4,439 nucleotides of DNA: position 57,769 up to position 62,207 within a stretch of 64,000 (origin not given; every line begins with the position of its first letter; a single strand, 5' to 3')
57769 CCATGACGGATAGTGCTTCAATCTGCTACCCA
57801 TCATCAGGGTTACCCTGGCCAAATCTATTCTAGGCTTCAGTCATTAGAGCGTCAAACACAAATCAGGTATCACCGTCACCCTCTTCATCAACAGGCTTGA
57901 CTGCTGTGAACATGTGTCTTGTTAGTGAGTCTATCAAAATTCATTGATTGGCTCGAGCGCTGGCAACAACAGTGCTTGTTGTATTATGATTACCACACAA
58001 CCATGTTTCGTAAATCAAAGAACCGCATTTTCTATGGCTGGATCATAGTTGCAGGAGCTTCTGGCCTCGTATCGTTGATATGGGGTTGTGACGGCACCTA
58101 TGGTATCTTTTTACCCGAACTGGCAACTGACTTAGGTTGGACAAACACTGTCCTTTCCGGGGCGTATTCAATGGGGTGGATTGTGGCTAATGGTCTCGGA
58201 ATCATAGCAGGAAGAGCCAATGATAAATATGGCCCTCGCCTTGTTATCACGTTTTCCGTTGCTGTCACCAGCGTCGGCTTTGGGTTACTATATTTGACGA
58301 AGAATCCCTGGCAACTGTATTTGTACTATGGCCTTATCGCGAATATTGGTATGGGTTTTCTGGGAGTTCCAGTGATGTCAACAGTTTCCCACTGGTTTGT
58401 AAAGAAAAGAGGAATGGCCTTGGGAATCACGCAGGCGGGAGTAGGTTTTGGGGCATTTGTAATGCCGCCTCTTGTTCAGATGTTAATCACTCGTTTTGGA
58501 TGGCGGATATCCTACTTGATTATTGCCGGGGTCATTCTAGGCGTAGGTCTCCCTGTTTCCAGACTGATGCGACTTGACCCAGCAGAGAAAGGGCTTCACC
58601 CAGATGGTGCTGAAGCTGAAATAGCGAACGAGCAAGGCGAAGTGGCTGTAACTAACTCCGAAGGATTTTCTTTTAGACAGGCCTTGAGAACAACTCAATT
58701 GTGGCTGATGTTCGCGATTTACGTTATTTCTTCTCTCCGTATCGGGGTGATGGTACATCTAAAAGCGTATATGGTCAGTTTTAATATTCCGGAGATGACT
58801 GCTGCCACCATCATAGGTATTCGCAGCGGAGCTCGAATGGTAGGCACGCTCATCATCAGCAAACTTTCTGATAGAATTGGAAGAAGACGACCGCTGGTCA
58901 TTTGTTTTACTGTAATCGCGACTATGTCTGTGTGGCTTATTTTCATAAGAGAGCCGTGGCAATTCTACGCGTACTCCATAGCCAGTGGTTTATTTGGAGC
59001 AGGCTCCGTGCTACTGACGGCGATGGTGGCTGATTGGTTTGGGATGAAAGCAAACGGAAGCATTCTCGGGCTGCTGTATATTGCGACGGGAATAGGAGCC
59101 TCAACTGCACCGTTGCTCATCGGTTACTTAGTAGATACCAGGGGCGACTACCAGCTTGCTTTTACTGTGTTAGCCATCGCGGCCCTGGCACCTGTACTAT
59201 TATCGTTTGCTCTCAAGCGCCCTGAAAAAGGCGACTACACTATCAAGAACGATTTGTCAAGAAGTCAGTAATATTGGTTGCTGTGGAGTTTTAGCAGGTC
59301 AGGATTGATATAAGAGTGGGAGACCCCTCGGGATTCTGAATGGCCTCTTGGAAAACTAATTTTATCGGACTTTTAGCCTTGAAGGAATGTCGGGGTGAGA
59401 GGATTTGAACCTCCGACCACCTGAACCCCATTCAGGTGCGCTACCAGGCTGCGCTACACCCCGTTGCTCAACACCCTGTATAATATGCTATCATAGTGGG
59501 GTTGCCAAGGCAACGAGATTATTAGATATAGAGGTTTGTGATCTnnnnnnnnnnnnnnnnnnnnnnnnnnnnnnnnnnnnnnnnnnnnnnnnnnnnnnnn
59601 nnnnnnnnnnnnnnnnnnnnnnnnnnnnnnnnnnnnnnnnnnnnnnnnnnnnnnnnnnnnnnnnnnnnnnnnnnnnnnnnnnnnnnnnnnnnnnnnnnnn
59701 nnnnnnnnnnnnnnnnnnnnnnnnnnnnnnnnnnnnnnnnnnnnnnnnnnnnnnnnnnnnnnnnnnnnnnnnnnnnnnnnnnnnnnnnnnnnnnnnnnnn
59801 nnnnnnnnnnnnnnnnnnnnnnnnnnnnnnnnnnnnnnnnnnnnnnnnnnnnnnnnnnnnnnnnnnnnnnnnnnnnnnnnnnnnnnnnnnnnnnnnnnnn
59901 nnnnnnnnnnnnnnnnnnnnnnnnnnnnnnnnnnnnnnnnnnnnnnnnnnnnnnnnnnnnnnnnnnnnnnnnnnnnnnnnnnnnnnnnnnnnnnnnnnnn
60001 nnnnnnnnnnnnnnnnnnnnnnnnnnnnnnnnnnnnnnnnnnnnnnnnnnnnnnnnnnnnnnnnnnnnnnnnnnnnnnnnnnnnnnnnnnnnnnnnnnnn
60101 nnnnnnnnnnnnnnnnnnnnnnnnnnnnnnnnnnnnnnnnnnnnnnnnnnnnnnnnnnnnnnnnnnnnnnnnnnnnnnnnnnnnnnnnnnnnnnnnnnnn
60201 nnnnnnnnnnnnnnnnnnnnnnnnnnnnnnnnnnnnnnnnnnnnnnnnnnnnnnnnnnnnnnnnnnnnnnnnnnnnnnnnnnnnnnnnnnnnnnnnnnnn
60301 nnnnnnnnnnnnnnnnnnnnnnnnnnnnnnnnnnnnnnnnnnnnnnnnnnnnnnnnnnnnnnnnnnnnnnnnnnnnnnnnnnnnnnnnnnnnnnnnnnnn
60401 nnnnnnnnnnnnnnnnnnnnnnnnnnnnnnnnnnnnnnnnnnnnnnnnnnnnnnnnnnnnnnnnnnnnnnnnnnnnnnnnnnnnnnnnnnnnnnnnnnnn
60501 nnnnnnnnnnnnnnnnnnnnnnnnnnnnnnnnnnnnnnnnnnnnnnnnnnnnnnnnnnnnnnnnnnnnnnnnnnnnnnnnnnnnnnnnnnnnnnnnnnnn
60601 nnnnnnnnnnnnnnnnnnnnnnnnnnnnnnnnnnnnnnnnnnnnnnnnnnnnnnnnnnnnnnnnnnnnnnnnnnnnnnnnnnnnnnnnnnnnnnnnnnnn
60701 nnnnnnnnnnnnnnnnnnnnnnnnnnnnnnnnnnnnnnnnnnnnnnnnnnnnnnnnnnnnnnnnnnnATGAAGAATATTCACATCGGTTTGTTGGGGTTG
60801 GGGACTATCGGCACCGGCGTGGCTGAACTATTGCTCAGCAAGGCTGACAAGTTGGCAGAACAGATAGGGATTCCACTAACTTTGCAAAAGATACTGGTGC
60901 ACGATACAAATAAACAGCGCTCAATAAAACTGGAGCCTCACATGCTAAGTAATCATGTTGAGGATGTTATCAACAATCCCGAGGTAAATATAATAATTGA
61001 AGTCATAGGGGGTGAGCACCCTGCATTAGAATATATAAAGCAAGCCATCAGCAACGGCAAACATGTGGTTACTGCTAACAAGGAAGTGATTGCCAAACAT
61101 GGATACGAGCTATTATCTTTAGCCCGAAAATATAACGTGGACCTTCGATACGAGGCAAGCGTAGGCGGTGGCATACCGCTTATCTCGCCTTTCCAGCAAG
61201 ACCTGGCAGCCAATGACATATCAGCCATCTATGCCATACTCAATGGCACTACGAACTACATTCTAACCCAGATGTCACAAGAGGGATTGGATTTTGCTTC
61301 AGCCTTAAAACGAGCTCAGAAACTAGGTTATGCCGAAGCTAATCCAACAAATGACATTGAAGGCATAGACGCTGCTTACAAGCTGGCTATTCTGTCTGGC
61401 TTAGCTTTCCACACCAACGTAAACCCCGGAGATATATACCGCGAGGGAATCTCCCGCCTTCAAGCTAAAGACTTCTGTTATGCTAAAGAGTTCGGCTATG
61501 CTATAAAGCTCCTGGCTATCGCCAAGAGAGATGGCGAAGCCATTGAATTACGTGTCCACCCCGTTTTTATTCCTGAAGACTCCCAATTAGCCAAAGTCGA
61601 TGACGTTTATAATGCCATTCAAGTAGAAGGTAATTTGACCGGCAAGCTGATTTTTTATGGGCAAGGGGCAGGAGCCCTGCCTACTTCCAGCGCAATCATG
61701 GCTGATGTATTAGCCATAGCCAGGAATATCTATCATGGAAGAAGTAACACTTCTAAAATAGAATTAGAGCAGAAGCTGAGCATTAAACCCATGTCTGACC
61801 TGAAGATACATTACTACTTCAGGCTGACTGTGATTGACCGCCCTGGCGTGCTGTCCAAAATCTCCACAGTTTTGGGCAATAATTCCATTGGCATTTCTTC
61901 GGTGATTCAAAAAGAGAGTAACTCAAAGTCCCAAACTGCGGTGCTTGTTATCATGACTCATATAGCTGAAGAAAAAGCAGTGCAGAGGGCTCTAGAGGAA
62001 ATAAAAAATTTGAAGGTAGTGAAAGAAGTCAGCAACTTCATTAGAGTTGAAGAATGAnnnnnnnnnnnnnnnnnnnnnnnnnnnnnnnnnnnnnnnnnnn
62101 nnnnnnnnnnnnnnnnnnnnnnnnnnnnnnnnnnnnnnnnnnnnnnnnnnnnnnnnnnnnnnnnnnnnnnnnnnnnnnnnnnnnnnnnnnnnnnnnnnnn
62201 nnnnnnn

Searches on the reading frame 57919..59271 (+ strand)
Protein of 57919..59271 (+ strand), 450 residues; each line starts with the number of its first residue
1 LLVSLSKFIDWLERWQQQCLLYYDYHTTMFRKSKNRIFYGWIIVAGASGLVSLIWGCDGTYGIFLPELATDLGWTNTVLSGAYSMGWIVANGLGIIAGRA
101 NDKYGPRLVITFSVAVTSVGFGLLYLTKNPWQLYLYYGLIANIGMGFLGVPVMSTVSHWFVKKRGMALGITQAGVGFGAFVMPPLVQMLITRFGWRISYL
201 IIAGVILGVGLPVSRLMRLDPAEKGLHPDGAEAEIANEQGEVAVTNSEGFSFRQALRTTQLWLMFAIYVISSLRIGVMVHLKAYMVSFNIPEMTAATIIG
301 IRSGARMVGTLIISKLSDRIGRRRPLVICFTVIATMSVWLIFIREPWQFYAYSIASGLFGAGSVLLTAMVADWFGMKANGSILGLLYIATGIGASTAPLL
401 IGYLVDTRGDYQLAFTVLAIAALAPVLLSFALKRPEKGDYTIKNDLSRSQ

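Call 8: search_protein_families(library=pfam, proteins=[window:57919-59271:+])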
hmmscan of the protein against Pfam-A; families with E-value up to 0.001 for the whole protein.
window:57919-59271:+ (450 aa): 2 families
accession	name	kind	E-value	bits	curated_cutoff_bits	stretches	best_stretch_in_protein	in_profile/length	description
PF07690.21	MFS_1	-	1.4e-57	195.7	33.4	2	54-343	8-288/347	Major Facilitator Superfamily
PF13347.12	MFS_2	-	7.7e-06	25.1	27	1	94-408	54-384/427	MFS/sugar transport protein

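Call 65: search_protein_families(library=ncbifam, proteins=[window:57919-59271:+], max_evalue=0.00001)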
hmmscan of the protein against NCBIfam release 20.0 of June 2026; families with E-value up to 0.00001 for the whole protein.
window:57919-59271:+ (450 aa): 21 families
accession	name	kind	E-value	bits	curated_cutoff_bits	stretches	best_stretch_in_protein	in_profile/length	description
NF049980.1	SfMCT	equivalog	4e-62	210.1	320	1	41-420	2-377/378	L-lactate MFS transporter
TIGR00890.1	2A0111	subfamily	1.4e-35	122.9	374.85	1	41-426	2-375/377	oxalate/formate antiport family MFS transporter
TIGR04259.1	oxa_formateAnti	equivalog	5.4e-32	111.1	335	1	41-435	2-394/405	oxalate/formate MFS antiporter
NF038246.1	bile_salt_MFS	equivalog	1.5e-28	99.8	400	1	63-424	27-396/408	conjugated bile salt MFS transporter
TIGR00881.1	2A0104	subfamily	9.6e-27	94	407.75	2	70-407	30-372/379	phosphoglycerate transporter protein PgtP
TIGR00895.1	2A0115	subfamily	1.6e-23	83.3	418.55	2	262-444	20-202/398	aromatic acid/H+ symport family MFS transporter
TIGR00892.1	2A0113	subfamily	2.6e-22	79.2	586.1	1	39-421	16-409/455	monocarboxylate transporter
TIGR00886.1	2A0108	subfamily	9.8e-21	74.2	311.7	1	65-271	24-237/368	NarK family nitrate/nitrite MFS transporter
TIGR00893.1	2A0114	subfamily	5.1e-20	71.8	395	1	65-428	17-394/399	D-galactonate transporter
TIGR00880.1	2_A_01_02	superfamily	1.2e-15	57.8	131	2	308-430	13-136/141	multidrug resistance protein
NF053813.1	MFS_TcaB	equivalog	4.5e-12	45.4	475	1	308-430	56-178/396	putative multidrug effflux MFS transporter TcaB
TIGR00710.1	efflux_Bcr_CflA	subfamily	2.7e-10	40.3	200.9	1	308-433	55-180/385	Bcr/CflA family efflux MFS transporter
NF003024.0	PRK03893.1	subfamily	8.4e-10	38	604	0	282-446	300-467/497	sialate:H+ symport family MFS transporter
NF012174.0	tet_MFS_A_B_C_D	equivalog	9e-09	34.6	475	1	310-433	57-179/382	Tet(A)/Tet(B)/Tet(C) family tetracycline efflux MFS transporter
NF033733.1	MFS_ArsK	equivalog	6.8e-08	31.7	400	1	61-428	23-380/388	arsenite efflux MFS transporter ArsK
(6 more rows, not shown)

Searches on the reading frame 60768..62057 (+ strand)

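Call 8: search_protein_families(library=pfam, proteins=[window:60768-62057:+])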
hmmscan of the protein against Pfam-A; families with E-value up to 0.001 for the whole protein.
window:60768-62057:+ (429 aa): 5 families
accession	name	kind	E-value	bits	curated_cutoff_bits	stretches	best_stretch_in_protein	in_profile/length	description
PF00742.24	Homoserine_dh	-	3.1e-63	213.1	22.9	1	137-315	1-173/173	Homoserine dehydrogenase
PF03447.22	NAD_binding_3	-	1.7e-19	71.1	24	1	10-129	1-116/116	Homoserine dehydrogenase, NAD binding domain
PF01842.31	ACT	-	2.5e-09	37.2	27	1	351-415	3-64/66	ACT domain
PF13291.12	ACT_4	-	3.6e-06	28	27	1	351-421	9-78/80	ACT domain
PF22629.2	ACT_AHAS_ss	-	0.00021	21.8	27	1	352-418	2-65/67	AHAS small subunit-like ACT domain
